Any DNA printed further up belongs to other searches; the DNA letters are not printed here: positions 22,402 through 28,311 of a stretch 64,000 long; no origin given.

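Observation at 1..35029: Complete-looking hybrid PKS-NRPS line predicting an acyl-(vinylogous Ser)-sarcosine-D-Asp product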

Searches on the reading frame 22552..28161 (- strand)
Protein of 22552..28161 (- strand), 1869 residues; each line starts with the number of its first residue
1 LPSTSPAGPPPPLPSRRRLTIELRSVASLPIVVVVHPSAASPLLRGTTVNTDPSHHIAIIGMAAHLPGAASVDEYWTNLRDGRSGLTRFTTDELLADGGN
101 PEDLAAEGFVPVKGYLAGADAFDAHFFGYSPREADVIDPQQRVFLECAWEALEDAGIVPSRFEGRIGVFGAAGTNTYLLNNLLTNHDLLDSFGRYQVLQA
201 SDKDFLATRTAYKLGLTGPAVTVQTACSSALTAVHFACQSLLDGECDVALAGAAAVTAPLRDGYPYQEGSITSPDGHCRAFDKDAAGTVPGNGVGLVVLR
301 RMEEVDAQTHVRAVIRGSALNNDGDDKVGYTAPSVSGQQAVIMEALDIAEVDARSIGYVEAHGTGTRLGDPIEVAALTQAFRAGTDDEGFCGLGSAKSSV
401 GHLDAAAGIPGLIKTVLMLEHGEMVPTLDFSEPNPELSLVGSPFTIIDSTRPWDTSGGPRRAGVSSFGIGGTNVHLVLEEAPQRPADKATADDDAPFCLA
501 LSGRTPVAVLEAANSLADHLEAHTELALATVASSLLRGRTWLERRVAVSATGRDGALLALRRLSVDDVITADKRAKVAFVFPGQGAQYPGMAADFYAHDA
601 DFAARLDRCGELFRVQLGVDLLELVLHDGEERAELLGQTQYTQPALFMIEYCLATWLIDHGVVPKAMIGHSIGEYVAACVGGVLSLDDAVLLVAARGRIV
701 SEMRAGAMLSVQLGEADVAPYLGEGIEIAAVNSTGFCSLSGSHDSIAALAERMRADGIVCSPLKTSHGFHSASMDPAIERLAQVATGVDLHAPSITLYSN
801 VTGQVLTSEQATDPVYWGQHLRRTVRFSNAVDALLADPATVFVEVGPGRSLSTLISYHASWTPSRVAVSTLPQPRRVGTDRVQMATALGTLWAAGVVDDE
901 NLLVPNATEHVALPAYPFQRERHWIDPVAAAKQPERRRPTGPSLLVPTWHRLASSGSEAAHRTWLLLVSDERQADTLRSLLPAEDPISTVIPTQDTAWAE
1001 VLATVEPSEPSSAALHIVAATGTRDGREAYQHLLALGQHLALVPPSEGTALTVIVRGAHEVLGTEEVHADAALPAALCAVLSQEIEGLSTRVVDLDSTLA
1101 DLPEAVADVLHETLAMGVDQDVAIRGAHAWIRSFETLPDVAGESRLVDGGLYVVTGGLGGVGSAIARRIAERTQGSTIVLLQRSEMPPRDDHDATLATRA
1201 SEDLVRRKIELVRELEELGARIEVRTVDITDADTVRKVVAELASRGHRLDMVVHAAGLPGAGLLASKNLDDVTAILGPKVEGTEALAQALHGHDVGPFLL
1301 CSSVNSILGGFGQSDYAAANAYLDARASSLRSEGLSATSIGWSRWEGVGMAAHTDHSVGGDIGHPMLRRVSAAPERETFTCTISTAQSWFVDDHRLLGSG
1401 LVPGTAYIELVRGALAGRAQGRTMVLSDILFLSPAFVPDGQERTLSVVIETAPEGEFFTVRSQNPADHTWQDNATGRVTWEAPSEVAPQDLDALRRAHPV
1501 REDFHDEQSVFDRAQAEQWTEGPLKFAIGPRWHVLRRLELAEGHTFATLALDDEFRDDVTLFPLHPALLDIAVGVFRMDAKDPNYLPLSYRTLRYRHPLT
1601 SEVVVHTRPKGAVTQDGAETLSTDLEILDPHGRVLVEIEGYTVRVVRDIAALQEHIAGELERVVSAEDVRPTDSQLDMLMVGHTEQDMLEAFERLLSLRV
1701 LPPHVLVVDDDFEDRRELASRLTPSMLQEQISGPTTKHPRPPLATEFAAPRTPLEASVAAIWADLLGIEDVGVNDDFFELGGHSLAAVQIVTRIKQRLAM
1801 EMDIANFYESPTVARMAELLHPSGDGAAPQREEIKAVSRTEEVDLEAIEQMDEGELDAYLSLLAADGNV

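Call 3: search_protein_families(library=pfam, proteins=[window:22552-28161:-], max_evalue=0.00001)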
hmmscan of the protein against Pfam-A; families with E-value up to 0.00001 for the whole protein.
window:22552-28161:- (1869 aa): 14 families
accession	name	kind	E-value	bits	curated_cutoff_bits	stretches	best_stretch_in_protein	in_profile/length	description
PF00109.32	ketoacyl-synt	-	4.6e-70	236.5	20.8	1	56-304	3-251/252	Beta-ketoacyl synthase, N-terminal domain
PF00698.26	Acyl_transf_1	-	2.1e-47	162.6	32.7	1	579-847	2-267/319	Acyl transferase domain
PF08659.16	KR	-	1.8e-44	152.2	22.6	1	1150-1346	1-179/180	KR domain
PF02801.28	Ketoacyl-synt_C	-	3.7e-39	133.8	20.8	1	313-430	2-118/119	Beta-ketoacyl synthase, C-terminal domain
PF16197.11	KAsynt_C_assoc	-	3e-18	66.7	33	1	433-535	1-99/111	Ketoacyl-synthetase C-terminal extension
PF14765.12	PS-DH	-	1.8e-17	63.8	23.7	1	1527-1648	32-161/166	Polyketide synthase dehydratase N-terminal domain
PF21089.3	PKS_DH_N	-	1.9e-16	60.3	27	1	1364-1456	1-95/103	Polyketide synthase dehydratase domain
PF00550.31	PP-binding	-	3.6e-16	59.6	20.8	1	1758-1820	3-67/67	Phosphopantetheine attachment site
PF00106.31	adh_short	-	4.3e-12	46.4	26.6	1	1153-1333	4-166/195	short chain dehydrogenase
PF22621.2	CurL-like_PKS_C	-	6.2e-08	32.9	27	1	498-556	2-60/64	CurL-like, PKS C-terminal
PF01370.27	Epimerase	-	1.1e-07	32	20.9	1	1153-1309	2-120/240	NAD dependent epimerase/dehydratase family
PF13561.12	adh_short_C2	-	3.8e-07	30.4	27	1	1210-1325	34-152/236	Enoyl-(Acyl carrier protein) reductase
PF00108.29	Thiolase_N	-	1.9e-06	27.9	26.4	1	196-252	52-110/260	Thiolase, N-terminal domain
PF22336.2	RhiE-like_linker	-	5.1e-06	26.8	27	0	501-563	2-63/67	RhiE-like, KS-MAT linker domain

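Call 40: find_homologous_proteins(query=window:22552-28017:-, region=1050-1720)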
Query window:22552-28017:-, residues 1050-1720 (671 aa): 1789 proteins with E <= 0.001 among 8000 candidates; the best 120 are listed.
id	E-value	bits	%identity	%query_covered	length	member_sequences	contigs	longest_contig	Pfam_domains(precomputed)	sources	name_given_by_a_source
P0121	0.0e+0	1486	100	100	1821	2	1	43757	PF08659.17,PF22336.3,PF00109.33,PF21089.4,PF22621.3,PF00550.32,PF13561.13,PF00108.30,PF16197.12,PF01370.28,PF00698.27,PF14765.13,PF00106.32,PF02801.29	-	-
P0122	1.1e-184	634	57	78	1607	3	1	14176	PF08659.17,PF22336.3,PF00109.33,PF21089.4,PF22621.3,PF13561.13,PF00108.30,PF16197.12,PF00698.27,PF14765.13,PF00106.32,PF02801.29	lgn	-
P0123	4.6e-178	612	47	97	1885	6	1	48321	PF08659.17,PF22336.3,PF00109.33,PF21089.4,PF22621.3,PF00550.32,PF13561.13,PF00108.30,PF16197.12,PF01370.28,PF00698.27,PF14765.13,PF00106.32,PF02801.29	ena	-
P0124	6.7e-178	611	49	97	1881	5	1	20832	PF08659.17,PF22336.3,PF00109.33,PF21089.4,PF22621.3,PF00550.32,PF13561.13,PF00108.30,PF16197.12,PF00698.27,PF14765.13,PF00106.32,PF02801.29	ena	-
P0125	6.8e-162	558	44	99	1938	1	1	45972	PF08659.17,PF22336.3,PF00109.33,PF21089.4,PF22621.3,PF00550.32,PF13561.13,PF00108.30,PF16197.12,PF00698.27,PF14765.13,PF00106.32,PF02801.29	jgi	jgi:phthiocerol/phenolphthiocerol synthesis type-I polyketide synthase E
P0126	1.6e-145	504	43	97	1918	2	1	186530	PF08659.17,PF22336.3,PF00109.33,PF21089.4,PF22621.3,PF00550.32,PF13561.13,PF00108.30,PF16197.12,PF00698.27,PF14765.13,PF00106.32,PF02801.29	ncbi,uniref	ncbi:SDR family NAD(P)-dependent oxidoreductase [Kitasatospora sp. NPDC008115]|uniref:type I polyket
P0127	2.7e-145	503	43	96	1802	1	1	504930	PF08659.17,PF00109.33,PF21089.4,PF00550.32,PF13561.13,PF14765.13,PF00108.30,PF00106.32,PF02801.29,PF16197.12,PF00698.27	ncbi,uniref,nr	ncbi:type I polyketide synthase [Micromonospora lutea]|uniref:Acyl transferase domain-containing pro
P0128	2.0e-144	501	44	96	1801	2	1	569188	PF08659.17,PF00109.33,PF21089.4,PF00550.32,PF13561.13,PF14765.13,PF00108.30,PF00106.32,PF02801.29,PF16197.12,PF00698.27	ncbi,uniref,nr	ncbi:type I polyketide synthase [Micromonospora sp. CP22]|uniref:type I polyketide synthase n=1 Tax=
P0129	1.5e-143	498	43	97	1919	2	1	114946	PF08659.17,PF22336.3,PF00109.33,PF21089.4,PF22621.3,PF00550.32,PF13561.13,PF00108.30,PF16197.12,PF00698.27,PF14765.13,PF00106.32,PF02801.29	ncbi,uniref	ncbi:beta-ketoacyl synthase N-terminal-like domain-containing protein [Kitasatospora sp. NPDC001527]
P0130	1.8e-142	494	42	97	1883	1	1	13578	PF08659.17,PF22336.3,PF00109.33,PF21394.4,PF21089.4,PF22621.3,PF00550.32,PF13561.13,PF00108.30,PF16197.12,PF00698.27,PF14765.13,PF00106.32,PF02801.29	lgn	-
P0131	2.1e-142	494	42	97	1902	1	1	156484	PF08659.17,PF22336.3,PF00109.33,PF21089.4,PF22621.3,PF00550.32,PF13561.13,PF00108.30,PF16197.12,PF00698.27,PF14765.13,PF00106.32,PF02801.29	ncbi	ncbi:SDR family NAD(P)-dependent oxidoreductase [Streptomyces sp. NPDC002446]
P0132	3.1e-142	493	43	97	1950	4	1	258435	PF08659.17,PF22336.3,PF00109.33,PF21089.4,PF22621.3,PF00550.32,PF13561.13,PF00108.30,PF16197.12,PF00698.27,PF14765.13,PF00106.32,PF02801.29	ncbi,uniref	ncbi:SDR family NAD(P)-dependent oxidoreductase [Kitasatospora sp. NPDC058032]|uniref:type I polyket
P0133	1.4e-141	491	43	97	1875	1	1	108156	PF08659.17,PF22336.3,PF00109.33,PF21394.4,PF21089.4,PF22621.3,PF00550.32,PF13561.13,PF00108.30,PF16197.12,PF00698.27,PF14765.13,PF00106.32,PF02801.29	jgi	jgi:phthiocerol/phenolphthiocerol synthesis type-I polyketide synthase E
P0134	4.0e-140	486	41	97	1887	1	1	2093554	PF08659.17,PF22336.3,PF00109.33,PF21089.4,PF22621.3,PF00550.32,PF00108.30,PF16197.12,PF00698.27,PF14765.13,PF00106.32,PF02801.29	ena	-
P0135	1.4e-139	485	42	96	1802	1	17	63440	PF08659.17,PF00109.33,PF21089.4,PF00550.32,PF13561.13,PF14765.13,PF00108.30,PF00106.32,PF02801.29,PF16197.12,PF00698.27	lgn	-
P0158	1.8e-134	468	41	97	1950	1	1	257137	PF08659.17,PF22336.3,PF00109.33,PF21394.4,PF21089.4,PF22621.3,PF00550.32,PF00108.30,PF16197.12,PF00698.27,PF14765.13,PF00106.32,PF02801.29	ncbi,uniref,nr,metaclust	ncbi:beta-ketoacyl-[acyl-carrier-protein] synthase I [Streptomyces sp. NBRC 110611]|uniref:type I po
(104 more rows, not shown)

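Call 42: find_encoding_contigs(protein=P0158, flank=10000, max_places=1)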
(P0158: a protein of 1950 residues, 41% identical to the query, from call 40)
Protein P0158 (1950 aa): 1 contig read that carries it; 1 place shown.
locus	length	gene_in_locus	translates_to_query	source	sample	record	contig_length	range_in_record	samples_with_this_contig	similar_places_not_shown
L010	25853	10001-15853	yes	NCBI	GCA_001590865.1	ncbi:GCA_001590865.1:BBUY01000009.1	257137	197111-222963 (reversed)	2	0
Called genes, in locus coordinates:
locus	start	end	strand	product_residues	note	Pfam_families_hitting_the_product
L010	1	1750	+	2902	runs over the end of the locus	PF00501:AMP-binding, PF23024:AMP-dom_DIP2-like, PF00550:PP-binding, PF00109:ketoacyl-synt, PF02801:Ketoacyl-synt_C, PF16197:KAsynt_C_assoc, PF22621:CurL-like_PKS_C, PF00698:Acyl_transf_1, +11 more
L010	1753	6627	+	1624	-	PF00109:ketoacyl-synt, PF02801:Ketoacyl-synt_C, PF16197:KAsynt_C_assoc, PF22336:RhiE-like_linker, PF22621:CurL-like_PKS_C, PF00698:Acyl_transf_1, PF08659:KR, PF00550:PP-binding, +2 more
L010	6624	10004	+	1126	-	PF00668:Condensation, PF00501:AMP-binding, PF13193:AMP-binding_C, PF00550:PP-binding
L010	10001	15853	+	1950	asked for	PF00109:ketoacyl-synt, PF02801:Ketoacyl-synt_C, PF16197:KAsynt_C_assoc, PF22621:CurL-like_PKS_C, PF22336:RhiE-like_linker, PF00698:Acyl_transf_1, PF21394:Beta-ketacyl_N, PF08659:KR, +5 more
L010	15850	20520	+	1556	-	PF00668:Condensation, PF00501:AMP-binding, PF13489:Methyltransf_23, PF08241:Methyltransf_11, PF08242:Methyltransf_12, PF13649:Methyltransf_25, PF13847:Methyltransf_31, PF00550:PP-binding, +3 more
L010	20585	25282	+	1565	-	PF00668:Condensation, PF00501:AMP-binding, PF13193:AMP-binding_C, PF00550:PP-binding, PF00668:Condensation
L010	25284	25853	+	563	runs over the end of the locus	PF00664:ABC_membrane, PF00005:ABC_tran, PF02463:SMC_N (faint), PF13304:AAA_21 (faint)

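Call 49: find_encoding_contigs(protein=P0122, flank=10000, max_places=2)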
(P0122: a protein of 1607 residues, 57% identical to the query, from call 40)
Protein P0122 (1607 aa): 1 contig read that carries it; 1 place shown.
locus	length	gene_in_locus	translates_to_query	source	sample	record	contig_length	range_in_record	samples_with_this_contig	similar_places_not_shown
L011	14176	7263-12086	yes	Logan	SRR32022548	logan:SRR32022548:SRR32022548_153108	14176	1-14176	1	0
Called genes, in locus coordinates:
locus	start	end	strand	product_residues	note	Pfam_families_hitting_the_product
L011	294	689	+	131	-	PF00550:PP-binding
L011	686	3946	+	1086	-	PF00109:ketoacyl-synt, PF02801:Ketoacyl-synt_C, PF16197:KAsynt_C_assoc, PF22621:CurL-like_PKS_C, PF00698:Acyl_transf_1, PF00550:PP-binding, PF23297:ACP_SdgA_C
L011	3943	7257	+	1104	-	PF00668:Condensation, PF00501:AMP-binding, PF13193:AMP-binding_C, PF00550:PP-binding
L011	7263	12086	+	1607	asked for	PF00109:ketoacyl-synt, PF00108:Thiolase_N, PF02801:Ketoacyl-synt_C, PF16197:KAsynt_C_assoc, PF22621:CurL-like_PKS_C, PF00698:Acyl_transf_1, PF00106:adh_short, PF08659:KR, +4 more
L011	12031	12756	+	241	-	PF00550:PP-binding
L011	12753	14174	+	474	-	?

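Call 50: find_encoding_contigs(protein=P0125, flank=10000, max_places=2)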
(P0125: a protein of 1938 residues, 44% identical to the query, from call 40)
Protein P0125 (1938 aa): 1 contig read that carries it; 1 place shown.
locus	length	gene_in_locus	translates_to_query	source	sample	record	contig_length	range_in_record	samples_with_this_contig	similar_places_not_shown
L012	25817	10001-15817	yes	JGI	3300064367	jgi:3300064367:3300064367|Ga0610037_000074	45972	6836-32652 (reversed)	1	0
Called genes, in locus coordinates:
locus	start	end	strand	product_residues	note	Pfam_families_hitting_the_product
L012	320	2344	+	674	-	PF00501:AMP-binding, PF23024:AMP-dom_DIP2-like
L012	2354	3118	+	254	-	PF00550:PP-binding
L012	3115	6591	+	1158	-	PF00109:ketoacyl-synt, PF02801:Ketoacyl-synt_C, PF16197:KAsynt_C_assoc, PF22336:RhiE-like_linker, PF22621:CurL-like_PKS_C, PF00698:Acyl_transf_1, PF00550:PP-binding, PF23297:ACP_SdgA_C (weak)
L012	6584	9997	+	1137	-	-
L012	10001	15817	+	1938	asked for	PF00109:ketoacyl-synt, PF02801:Ketoacyl-synt_C, PF16197:KAsynt_C_assoc, PF22336:RhiE-like_linker, PF22621:CurL-like_PKS_C, PF00698:Acyl_transf_1, PF08659:KR, PF00106:adh_short, +5 more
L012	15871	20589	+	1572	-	PF00668:Condensation, PF00501:AMP-binding, PF13489:Methyltransf_23, PF08241:Methyltransf_11, PF08242:Methyltransf_12, PF13649:Methyltransf_25, PF13847:Methyltransf_31, PF00550:PP-binding, +1 more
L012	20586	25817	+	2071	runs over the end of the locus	PF00668:Condensation, PF00501:AMP-binding, PF13193:AMP-binding_C, PF00550:PP-binding, PF00668:Condensation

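Call 61: find_encoding_contigs(protein=P0127, flank=10000, max_places=1)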
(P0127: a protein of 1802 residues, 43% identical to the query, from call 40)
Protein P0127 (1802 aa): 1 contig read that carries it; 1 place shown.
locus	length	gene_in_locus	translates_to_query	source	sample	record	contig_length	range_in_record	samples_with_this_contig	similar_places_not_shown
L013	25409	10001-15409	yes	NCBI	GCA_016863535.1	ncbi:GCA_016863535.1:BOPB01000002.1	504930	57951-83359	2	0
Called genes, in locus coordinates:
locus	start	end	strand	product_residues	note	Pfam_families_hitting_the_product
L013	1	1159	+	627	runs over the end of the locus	PF00122:E1-E2_ATPase, PF00702:Hydrolase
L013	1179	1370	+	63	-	-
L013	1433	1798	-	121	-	PF01925:TauE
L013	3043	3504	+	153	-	PF00550:PP-binding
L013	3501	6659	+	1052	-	PF00109:ketoacyl-synt, PF02801:Ketoacyl-synt_C, PF16197:KAsynt_C_assoc, PF22336:RhiE-like_linker (weak), PF22621:CurL-like_PKS_C, PF00698:Acyl_transf_1, PF00550:PP-binding, PF23297:ACP_SdgA_C (weak)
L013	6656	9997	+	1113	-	PF00668:Condensation, PF00501:AMP-binding, PF13193:AMP-binding_C, PF00550:PP-binding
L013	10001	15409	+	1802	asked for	PF00109:ketoacyl-synt, PF02801:Ketoacyl-synt_C, PF16197:KAsynt_C_assoc, PF00698:Acyl_transf_1, PF00106:adh_short, PF08659:KR, PF13561:adh_short_C2, PF21089:PKS_DH_N, +3 more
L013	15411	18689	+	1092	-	PF00668:Condensation, PF00501:AMP-binding, PF13193:AMP-binding_C, PF00550:PP-binding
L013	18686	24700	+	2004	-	PF00668:Condensation, PF00501:AMP-binding, PF13193:AMP-binding_C, PF00550:PP-binding, PF00668:Condensation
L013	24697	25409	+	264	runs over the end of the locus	PF00561:Abhydrolase_1 (faint), PF00975:Thioesterase, PF12697:Abhydrolase_6, PF12146:Hydrolase_4 (weak)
